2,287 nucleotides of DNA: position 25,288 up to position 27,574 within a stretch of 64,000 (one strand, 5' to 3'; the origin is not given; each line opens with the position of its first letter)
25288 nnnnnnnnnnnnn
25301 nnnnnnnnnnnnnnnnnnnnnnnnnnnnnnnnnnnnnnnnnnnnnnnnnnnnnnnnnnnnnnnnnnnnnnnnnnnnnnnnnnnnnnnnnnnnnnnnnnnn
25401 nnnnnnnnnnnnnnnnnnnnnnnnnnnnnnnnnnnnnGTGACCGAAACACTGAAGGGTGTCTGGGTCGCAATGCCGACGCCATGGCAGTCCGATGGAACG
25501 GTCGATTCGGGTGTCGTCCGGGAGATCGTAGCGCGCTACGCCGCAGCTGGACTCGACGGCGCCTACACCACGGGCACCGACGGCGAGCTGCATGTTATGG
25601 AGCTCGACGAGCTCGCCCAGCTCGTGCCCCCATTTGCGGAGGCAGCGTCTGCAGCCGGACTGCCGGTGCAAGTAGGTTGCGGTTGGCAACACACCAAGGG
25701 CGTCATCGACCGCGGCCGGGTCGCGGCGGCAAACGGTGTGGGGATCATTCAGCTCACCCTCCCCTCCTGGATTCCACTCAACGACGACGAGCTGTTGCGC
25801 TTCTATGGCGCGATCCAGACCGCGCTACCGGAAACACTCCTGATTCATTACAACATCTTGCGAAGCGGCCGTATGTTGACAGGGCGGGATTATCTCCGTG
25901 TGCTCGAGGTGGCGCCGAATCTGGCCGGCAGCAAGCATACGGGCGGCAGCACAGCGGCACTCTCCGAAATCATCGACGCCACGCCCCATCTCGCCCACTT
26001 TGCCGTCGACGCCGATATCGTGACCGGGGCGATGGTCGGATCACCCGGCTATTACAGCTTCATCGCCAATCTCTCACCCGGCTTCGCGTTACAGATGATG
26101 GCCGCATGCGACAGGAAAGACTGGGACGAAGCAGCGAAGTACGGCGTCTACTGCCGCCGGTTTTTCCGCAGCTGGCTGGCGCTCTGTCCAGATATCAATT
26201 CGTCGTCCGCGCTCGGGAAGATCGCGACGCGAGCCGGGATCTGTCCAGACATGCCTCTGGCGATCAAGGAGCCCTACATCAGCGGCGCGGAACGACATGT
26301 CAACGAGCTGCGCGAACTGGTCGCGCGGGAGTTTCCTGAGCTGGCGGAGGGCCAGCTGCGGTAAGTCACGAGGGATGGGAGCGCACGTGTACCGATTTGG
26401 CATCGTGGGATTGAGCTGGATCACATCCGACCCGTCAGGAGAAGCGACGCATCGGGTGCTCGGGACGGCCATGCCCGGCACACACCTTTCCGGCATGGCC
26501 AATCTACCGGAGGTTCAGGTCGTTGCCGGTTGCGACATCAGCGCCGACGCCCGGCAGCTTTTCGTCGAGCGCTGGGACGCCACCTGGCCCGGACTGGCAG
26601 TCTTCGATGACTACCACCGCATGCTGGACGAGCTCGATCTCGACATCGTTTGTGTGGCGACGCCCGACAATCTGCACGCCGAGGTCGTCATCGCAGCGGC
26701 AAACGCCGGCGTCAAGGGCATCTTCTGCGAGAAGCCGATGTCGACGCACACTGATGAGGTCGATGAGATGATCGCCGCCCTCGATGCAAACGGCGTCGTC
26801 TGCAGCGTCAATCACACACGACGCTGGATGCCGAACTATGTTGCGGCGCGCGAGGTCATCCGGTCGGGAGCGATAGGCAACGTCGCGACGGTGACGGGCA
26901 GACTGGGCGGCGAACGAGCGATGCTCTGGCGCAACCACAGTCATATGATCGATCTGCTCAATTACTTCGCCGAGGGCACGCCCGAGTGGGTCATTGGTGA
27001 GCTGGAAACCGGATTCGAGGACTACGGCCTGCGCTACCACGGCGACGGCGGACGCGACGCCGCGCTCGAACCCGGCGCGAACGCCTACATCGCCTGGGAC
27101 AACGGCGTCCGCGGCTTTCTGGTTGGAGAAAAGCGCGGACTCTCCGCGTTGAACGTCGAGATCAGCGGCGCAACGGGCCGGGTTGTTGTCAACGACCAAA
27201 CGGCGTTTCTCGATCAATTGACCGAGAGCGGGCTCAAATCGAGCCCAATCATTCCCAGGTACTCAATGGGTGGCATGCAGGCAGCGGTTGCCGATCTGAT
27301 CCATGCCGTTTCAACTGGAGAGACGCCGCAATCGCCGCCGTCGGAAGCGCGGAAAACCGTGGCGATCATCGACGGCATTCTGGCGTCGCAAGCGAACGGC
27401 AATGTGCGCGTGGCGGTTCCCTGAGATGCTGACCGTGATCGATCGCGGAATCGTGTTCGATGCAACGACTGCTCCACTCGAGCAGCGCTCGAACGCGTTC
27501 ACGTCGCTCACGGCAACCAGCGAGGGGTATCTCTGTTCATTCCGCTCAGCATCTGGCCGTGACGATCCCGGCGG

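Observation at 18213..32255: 12-gene operon encoding an uncharacterised catabolic route for an N-acylated amino sugar, sugar acid or aminocyclitol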

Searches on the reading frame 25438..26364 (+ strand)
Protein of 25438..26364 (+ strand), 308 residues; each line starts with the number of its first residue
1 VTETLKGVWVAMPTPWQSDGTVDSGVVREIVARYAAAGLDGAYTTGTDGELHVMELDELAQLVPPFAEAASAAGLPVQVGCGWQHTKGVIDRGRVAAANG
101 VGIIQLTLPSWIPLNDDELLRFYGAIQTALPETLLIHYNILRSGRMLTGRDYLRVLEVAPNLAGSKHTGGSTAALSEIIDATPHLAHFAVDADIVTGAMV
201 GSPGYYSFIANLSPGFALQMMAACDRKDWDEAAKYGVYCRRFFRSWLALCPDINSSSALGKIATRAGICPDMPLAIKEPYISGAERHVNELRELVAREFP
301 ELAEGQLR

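Call 4: search_protein_families(library=pfam, proteins=[window:25438-26364:+], max_evalue=0.01)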
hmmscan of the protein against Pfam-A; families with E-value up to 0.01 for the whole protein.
window:25438-26364:+ (308 aa): 1 family
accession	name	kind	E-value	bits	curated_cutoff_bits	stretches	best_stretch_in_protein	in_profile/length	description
PF00701.28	DHDPS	-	5.5e-21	75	22.1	1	5-240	2-237/289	Dihydrodipicolinate synthetase family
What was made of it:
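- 25438..26364 (+): DHDPS/NanA-family class-I (Schiff-base) lyase; the only enzyme kept in the minimal operon version. DHDPS 5.5e-21 (call 4).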

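Call 8: search_protein_families(library=ncbifam, proteins=[window:25438-26364:+], max_evalue=0.001)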
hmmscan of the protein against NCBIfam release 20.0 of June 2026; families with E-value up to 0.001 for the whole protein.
window:25438-26364:+ (308 aa): 7 families
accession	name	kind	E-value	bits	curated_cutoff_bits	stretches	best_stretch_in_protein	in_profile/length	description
TIGR00674.1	dapA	equivalog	1.9e-16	59.7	206.15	1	8-234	2-228/286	4-hydroxy-tetrahydrodipicolinate synthase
NF003164.0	PRK04147.1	equivalog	2.1e-15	56.8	281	1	4-242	3-241/294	N-acetylneuraminate lyase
TIGR00683.1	nanA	equivalog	3e-12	46.5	382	1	5-234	1-230/293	N-acetylneuraminate lyase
NF002958.0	PRK03620.1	subfamily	5.1e-12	45.2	278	1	14-297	20-298/307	5-dehydro-4-deoxyglucarate dehydratase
TIGR02313.1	HpaI-NOT-DapA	exception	1.3e-11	43.9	396.7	1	6-233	2-231/294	2,4-dihydroxyhept-2-ene-1,7-dioic acid aldolase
TIGR03249.1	KdgD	equivalog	1.9e-06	27.2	373.95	1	14-228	18-232/299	5-dehydro-4-deoxyglucarate dehydratase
NF040954.1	Arch_KDGaldase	equivalog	0.00026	20.4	390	1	12-236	7-225/288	bifunctional 2-dehydro-3-deoxy-phosphogluconate/2-dehydro-3-deoxy-6-phosphogalactonate aldolase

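Call 11: search_solved_structures(query=window:25438-26364:+, max_evalue=0.00001)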
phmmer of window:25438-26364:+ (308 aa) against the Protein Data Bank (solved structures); distinct sequences matched with E-value up to 0.00001: 91 (the best 60 are shown).
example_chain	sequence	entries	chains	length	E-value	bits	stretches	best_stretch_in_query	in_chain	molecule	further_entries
3pud_A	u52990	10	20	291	2.3e-14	56.6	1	4-232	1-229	Dihydrodipicolinate synthase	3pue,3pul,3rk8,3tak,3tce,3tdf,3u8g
5ktl_A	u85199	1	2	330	4.6e-14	55.6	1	8-223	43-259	4-hydroxy-tetrahydrodipicolinate synthase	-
1hl2_A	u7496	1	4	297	5.1e-13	52.2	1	2-241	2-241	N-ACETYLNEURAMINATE LYASE SUBUNIT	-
6mqh_A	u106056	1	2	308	1.6e-12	50.5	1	6-224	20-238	4-hydroxy-tetrahydrodipicolinate synthase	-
3lcw_A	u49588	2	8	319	1.7e-12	50.5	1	2-240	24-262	N-acetylneuraminate lyase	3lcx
6dan_A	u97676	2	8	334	2.1e-12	50.2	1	27-177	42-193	PhdJ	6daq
3lcf_A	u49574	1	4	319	2.8e-12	49.7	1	2-241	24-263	N-acetylneuraminate lyase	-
3lbc_A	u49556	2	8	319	2.8e-12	49.7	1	2-241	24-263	N-acetylneuraminate lyase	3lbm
3lch_A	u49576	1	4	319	2.8e-12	49.7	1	2-241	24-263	N-acetylneuraminate lyase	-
3lcg_A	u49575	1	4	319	2.8e-12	49.7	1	2-241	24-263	N-acetylneuraminate lyase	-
3lcl_A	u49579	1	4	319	2.8e-12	49.7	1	2-241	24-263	N-acetylneuraminate lyase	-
3lci_A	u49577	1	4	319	2.9e-12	49.7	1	2-241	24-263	N-acetylneuraminate lyase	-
8u8w_A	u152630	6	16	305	3.9e-12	49.3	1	3-232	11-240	N-acetylneuraminate lyase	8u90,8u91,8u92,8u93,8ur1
2wnn_A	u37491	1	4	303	3.9e-12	49.2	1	4-241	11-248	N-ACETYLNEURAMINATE LYASE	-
2wo5_A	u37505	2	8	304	3.9e-12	49.2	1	4-241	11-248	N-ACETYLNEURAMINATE LYASE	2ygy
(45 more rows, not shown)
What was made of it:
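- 25438..26364 (+): It is equidistant (about 1e-12 to 1e-14) from DapA, NanA and hydratase-aldolases (call 11).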

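Call 49: find_homologous_proteins(query=window:25438-26364:+, max_evalue=1e-10)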
Query window:25438-26364:+ (308 aa): 181 proteins with E <= 1e-10 among 8000 candidates; the best 120 are listed.
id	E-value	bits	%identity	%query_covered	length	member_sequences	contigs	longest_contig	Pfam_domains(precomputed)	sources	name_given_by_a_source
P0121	1.3e-205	700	100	100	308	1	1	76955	PF00701.29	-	-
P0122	1.3e-156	539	75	100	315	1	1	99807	PF00701.29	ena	-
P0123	1.8e-156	538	75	99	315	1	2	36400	PF00701.29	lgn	-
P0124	4.3e-156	537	76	100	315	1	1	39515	PF00701.29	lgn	-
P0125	5.3e-156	537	75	100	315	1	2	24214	PF00701.29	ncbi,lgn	-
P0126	9.8e-156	536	74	100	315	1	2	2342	PF00701.29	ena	-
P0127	3.6e-155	534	75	100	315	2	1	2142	PF00701.29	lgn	-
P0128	5.0e-155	533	75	100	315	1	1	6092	PF00701.29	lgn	-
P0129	1.9e-154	532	74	99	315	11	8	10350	PF00701.29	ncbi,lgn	-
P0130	4.5e-154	530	75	100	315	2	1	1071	PF00701.29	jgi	jgi:dihydrodipicolinate synthase/N-acetylneuraminate lyase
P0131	1.9e-152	525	72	100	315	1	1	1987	PF00701.29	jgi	jgi:dihydrodipicolinate synthase/N-acetylneuraminate lyase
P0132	3.2e-152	524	75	99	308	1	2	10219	PF00701.29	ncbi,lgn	ncbi:MAG: dihydrodipicolinate synthase family protein [Thermomicrobiales bacterium]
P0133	8.6e-152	523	73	100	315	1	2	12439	PF00701.29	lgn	-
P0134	2.2e-151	521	73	100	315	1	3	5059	PF00701.29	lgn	-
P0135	8.8e-151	519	72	100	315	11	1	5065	PF00701.29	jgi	jgi:dihydrodipicolinate synthase/N-acetylneuraminate lyase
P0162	9.2e-117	408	58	98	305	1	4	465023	PF00701.29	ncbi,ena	-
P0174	1.4e-113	397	57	97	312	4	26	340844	PF00701.29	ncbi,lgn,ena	-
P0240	8.1e-103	362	55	95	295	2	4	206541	PF00701.29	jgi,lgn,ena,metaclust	metaclust:\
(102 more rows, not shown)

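Call 50: find_encoding_contigs(protein=P0174, flank=10000, max_places=1)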
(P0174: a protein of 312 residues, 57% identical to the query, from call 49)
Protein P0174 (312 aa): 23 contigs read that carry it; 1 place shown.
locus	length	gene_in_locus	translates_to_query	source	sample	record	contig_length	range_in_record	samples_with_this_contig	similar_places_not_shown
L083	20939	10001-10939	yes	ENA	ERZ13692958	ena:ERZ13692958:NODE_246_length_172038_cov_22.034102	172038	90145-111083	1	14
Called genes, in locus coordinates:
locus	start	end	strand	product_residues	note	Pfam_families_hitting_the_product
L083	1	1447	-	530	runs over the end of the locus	-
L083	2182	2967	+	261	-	PF00392:GntR, PF07729:FCD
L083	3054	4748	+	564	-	PF00496:SBP_bac_5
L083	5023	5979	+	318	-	PF19300:BPD_transp_1_N, PF00528:BPD_transp_1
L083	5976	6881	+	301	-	PF12911:OppC_N, PF00528:BPD_transp_1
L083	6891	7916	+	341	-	PF08240:ADH_N (faint), PF01262:AlaDh_PNT_C (weak), PF00107:ADH_zinc_N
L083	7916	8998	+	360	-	PF01408:GFO_IDH_MocA, PF02894:GFO_IDH_MocA_C, PF22725:GFO_IDH_MocA_C3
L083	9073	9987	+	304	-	PF01557:FAA_hydrolase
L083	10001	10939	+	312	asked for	PF00701:DHDPS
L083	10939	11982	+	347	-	PF01408:GFO_IDH_MocA, PF22725:GFO_IDH_MocA_C3 (weak)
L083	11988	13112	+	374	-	PF13088:BNR_2 (faint)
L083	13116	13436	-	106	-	-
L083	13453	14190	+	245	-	-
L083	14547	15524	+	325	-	PF01418:HTH_6, PF13580:SIS_2 (faint), PF01380:SIS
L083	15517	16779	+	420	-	PF00291:PALP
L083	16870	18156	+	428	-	PF04389:Peptidase_M28, PF01546:Peptidase_M20, PF07687:M20_dimer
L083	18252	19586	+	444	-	PF01547:SBP_bac_1, PF13416:SBP_bac_8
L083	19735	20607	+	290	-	PF00528:BPD_transp_1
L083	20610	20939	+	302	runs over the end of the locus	PF00528:BPD_transp_1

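Call 51: find_encoding_contigs(protein=P0162, flank=10000, max_places=1)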
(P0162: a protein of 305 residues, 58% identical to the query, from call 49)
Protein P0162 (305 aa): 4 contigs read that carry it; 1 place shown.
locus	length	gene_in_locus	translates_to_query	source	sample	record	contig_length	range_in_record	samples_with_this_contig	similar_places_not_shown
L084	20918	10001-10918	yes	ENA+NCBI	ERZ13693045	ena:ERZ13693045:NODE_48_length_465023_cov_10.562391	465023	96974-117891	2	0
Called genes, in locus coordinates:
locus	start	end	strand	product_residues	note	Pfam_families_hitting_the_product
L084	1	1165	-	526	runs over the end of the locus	PF00561:Abhydrolase_1, PF12146:Hydrolase_4, PF00326:Peptidase_S9 (faint)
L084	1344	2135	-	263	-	PF23441:SDR, PF00106:adh_short, PF08659:KR, PF13561:adh_short_C2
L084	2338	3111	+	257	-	PF00392:GntR, PF07729:FCD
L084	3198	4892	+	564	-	PF00496:SBP_bac_5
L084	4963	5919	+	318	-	PF19300:BPD_transp_1_N, PF00528:BPD_transp_1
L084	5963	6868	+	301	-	PF12911:OppC_N, PF00528:BPD_transp_1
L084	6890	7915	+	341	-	PF08240:ADH_N (faint), PF01262:AlaDh_PNT_C (weak), PF00107:ADH_zinc_N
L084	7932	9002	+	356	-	PF01408:GFO_IDH_MocA, PF02894:GFO_IDH_MocA_C, PF22725:GFO_IDH_MocA_C3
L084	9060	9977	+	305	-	PF01557:FAA_hydrolase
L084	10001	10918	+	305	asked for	PF00701:DHDPS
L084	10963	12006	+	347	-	PF01408:GFO_IDH_MocA, PF22725:GFO_IDH_MocA_C3 (faint)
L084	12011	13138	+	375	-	PF13088:BNR_2 (faint), PF02012:BNR (faint)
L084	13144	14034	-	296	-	PF08379:Bact_transglu_N (weak), PF01841:Transglut_core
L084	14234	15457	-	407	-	PF07690:MFS_1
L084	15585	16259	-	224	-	PF20660:DUF6812 (faint)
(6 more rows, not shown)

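Call 52: find_encoding_contigs(protein=P0240, flank=10000, max_places=1)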
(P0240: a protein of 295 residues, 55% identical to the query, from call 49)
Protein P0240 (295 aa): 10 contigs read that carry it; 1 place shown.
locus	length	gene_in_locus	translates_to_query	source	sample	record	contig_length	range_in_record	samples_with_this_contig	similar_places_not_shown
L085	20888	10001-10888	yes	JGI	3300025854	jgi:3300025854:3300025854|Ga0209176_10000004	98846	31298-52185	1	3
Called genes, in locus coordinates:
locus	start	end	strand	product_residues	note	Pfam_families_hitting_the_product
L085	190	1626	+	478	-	PF03779:SPW, PF07884:VKOR, PF03779:SPW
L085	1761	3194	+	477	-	PF03779:SPW, PF07884:VKOR, PF03779:SPW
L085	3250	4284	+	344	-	PF00106:adh_short, PF08659:KR, PF13561:adh_short_C2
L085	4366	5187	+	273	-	PF13649:Methyltransf_25, PF13847:Methyltransf_31 (weak), PF08241:Methyltransf_11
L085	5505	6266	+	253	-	PF00392:GntR, PF07729:FCD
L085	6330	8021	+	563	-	PF00496:SBP_bac_5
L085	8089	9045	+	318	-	PF19300:BPD_transp_1_N, PF00528:BPD_transp_1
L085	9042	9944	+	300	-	PF12911:OppC_N, PF00528:BPD_transp_1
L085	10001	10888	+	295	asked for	PF00701:DHDPS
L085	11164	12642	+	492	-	PF04542:Sigma70_r2, PF04545:Sigma70_r4, PF08281:Sigma70_r4_2, PF02874:ATP-synt_ab_N (faint), PF00006:ATP-synt_ab (faint)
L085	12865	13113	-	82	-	-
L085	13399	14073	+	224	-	PF00730:HhH-GPD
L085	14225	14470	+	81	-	-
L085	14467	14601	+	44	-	-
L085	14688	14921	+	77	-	-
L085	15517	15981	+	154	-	-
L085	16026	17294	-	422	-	PF00067:p450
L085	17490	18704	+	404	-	PF11611:DUF4352 (faint), PF08239:SH3_3 (weak)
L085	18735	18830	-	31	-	-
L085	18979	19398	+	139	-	PF13396:PLDc_N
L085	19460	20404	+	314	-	PF00850:Hist_deacetyl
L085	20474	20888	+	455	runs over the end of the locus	-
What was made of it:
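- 25438..26364 (+): L085 carries regulator-SBP-permease-permease-DHDPS only (call 52).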

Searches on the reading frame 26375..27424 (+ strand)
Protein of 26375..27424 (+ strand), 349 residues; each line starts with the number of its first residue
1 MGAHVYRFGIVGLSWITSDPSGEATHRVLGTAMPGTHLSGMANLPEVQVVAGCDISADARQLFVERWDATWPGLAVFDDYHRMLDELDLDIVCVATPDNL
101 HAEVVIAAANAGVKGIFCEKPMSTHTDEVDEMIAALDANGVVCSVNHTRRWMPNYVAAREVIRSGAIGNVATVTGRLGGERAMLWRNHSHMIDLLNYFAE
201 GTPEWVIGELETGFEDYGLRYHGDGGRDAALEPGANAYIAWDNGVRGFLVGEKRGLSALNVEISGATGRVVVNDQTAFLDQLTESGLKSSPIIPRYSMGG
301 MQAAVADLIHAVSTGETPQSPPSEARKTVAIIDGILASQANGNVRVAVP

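Call 4: search_protein_families(library=pfam, proteins=[window:26375-27424:+], max_evalue=0.01)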
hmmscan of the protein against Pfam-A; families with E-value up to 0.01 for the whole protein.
window:26375-27424:+ (349 aa): 3 families
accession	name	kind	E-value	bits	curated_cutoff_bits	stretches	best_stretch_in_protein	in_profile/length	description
PF01408.29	GFO_IDH_MocA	-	1.7e-20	74.4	24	1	7-147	2-120/120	Oxidoreductase family, NAD-binding Rossmann fold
PF22725.1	GFO_IDH_MocA_C3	-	1.1e-06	29.1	27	1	155-270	1-123/124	GFO/IDH/MocA C-terminal domain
PF02894.22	GFO_IDH_MocA_C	-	0.009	16.3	22.9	0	187-346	45-216/218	Oxidoreductase family, C-terminal alpha/beta domain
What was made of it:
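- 26375..27424 (+): GFO/IDH/MocA oxidoreductase (GFOb), always directly upstream of the BNR gene. GFO_IDH_MocA 1.7e-20 (call 4).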

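Call 8: search_protein_families(library=ncbifam, proteins=[window:26375-27424:+], max_evalue=0.001)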
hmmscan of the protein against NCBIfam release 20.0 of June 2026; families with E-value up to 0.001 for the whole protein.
window:26375-27424:+ (349 aa): 9 families
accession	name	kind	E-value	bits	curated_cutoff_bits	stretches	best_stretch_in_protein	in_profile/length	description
TIGR04380.1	myo_inos_iolG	equivalog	6.6e-24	84.4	355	1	37-174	16-149/330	inositol 2-dehydrogenase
NF040723.1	UDP-GlcNAcDh_Arch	equivalog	3.8e-19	69.3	450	1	30-182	7-153/302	UDP-N-acetylglucosamine 3-dehydrogenase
NF052479.1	LevoglcsnDh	equivalog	1.9e-18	66.4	650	1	77-175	62-159/386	levoglucosan dehydrogenase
NF041392.1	XylDh_Gfo6_Halo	equivalog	8.6e-15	54.4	350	1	60-176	55-169/350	D-xylose 1-dehydrogenase Gfo6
NF008607.0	PRK11579.1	subfamily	2.3e-13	49.9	330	1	66-174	42-149/346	oxidoreductase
NF052679.1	InsChiInosDhIolG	equivalog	2.9e-12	46.3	540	1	36-170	16-148/343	bifunctional inositol 2-dehydrogenase/D-chiro-inositol 1-dehydrogenase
NF058561.1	BT_2158_fam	equivalog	3.3e-11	42.5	750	1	29-174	39-181/487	glycoside 3-dehydrogenase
NF058563.1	BT_2159_fam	equivalog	3.6e-07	29.5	650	1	33-173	11-146/350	disaccharide 3-dehydrogenase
NF007574.0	PRK10206.1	equivalog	5.6e-07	28.9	352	1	76-174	53-150/345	oxidoreductase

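Call 16: search_solved_structures(query=window:26375-27424:+, max_evalue=1e-10)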
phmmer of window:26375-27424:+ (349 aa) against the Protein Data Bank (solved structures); distinct sequences matched with E-value up to 1e-10: 21.
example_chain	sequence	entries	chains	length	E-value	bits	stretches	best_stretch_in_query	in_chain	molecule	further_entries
3ec7_A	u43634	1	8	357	3.9e-17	65.8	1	28-176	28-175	Putative Dehydrogenase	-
3moi_A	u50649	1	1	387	9.5e-15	57.9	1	39-172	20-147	Probable dehydrogenase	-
7xr9_A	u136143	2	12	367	1.4e-14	57.4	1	41-170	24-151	DgpA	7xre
9m37_A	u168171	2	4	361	1.8e-14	57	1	33-181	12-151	P581a DgpA2 and isoorientin complex structure | Gfo/Idh/MocA family protein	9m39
3ezy_A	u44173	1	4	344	1.3e-13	54.2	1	76-290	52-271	Dehydrogenase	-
6a3f_A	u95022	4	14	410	2.6e-13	53.2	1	78-175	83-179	Putative dehydrogenase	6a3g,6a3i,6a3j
5a02_A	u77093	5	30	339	5.4e-13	52.2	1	77-178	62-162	ALDOSE-ALDOSE OXIDOREDUCTASE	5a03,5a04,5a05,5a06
3cea_A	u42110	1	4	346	7.7e-12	48.4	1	44-175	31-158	Myo-inositol 2-dehydrogenase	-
6z3b_B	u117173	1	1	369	1.3e-11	47.6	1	79-173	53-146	Gfo/Idh/MocA family oxidoreductase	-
6z3b_A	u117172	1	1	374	1.3e-11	47.6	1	79-173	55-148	Gfo/Idh/MocA family oxidoreductase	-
6z3c_AAA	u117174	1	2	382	1.3e-11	47.6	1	79-173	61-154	Gfo/Idh/MocA family oxidoreductase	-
7wzd_A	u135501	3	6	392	1.4e-11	47.5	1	41-173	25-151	4,5-dihydroxyphthalate dehydrogenase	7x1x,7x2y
9m3d_B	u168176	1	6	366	2.2e-11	46.9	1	36-170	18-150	DgpA1 from W974-1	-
4h3v_A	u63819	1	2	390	2.6e-11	46.6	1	77-174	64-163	Oxidoreductase domain protein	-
3fhl_A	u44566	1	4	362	3.1e-11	46.3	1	70-172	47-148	Putative oxidoreductase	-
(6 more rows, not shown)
